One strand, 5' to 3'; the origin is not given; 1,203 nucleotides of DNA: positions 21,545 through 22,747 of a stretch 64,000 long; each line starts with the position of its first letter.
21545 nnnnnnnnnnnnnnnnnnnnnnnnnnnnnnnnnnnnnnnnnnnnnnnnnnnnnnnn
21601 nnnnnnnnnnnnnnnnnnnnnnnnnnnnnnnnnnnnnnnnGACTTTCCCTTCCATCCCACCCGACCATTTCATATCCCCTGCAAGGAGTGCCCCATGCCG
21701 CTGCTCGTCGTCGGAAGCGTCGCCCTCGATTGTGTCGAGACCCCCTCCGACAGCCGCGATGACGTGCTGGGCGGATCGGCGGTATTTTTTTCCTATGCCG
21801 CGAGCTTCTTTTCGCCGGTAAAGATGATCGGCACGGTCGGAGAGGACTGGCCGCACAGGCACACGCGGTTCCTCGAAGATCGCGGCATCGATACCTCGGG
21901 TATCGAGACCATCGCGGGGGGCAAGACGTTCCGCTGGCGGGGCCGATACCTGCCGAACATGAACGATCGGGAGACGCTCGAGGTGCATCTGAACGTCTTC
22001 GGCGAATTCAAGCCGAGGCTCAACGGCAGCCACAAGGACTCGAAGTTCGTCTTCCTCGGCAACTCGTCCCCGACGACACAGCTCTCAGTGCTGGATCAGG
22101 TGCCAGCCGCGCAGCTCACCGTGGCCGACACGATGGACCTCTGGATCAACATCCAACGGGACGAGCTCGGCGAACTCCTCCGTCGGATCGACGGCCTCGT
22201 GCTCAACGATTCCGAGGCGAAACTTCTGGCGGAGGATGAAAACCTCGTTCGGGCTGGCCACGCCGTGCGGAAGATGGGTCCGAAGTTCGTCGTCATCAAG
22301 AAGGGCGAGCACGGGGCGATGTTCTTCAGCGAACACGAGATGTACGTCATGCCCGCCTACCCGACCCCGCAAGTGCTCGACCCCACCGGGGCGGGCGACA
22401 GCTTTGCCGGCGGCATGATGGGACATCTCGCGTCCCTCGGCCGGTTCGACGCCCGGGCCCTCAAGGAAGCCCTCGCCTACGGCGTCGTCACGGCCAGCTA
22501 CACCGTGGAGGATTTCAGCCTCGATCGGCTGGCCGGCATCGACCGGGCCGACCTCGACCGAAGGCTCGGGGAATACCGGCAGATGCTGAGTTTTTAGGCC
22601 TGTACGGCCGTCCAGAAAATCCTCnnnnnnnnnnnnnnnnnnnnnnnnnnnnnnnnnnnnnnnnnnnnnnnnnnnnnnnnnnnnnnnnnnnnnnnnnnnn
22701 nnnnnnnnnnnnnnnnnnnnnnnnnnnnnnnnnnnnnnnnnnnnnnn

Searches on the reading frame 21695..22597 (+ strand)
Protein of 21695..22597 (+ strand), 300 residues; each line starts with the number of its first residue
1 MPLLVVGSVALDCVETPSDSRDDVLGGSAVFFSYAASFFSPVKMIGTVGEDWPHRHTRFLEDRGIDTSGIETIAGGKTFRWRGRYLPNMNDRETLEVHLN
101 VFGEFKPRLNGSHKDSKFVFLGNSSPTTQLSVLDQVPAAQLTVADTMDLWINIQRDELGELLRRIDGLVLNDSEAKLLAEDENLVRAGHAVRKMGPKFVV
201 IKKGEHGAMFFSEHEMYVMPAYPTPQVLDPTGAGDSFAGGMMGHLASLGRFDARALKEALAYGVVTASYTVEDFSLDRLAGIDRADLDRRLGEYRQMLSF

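Call 35: search_protein_families(library=pfam, proteins=[window:21695-22597:+], max_evalue=0.001)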
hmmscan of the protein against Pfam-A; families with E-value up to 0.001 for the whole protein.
window:21695-22597:+ (300 aa): 1 family
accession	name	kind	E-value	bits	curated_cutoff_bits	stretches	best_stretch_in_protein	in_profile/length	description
PF00294.29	PfkB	-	2.3e-24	86.7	25.8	1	33-274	44-293/302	pfkB family carbohydrate kinase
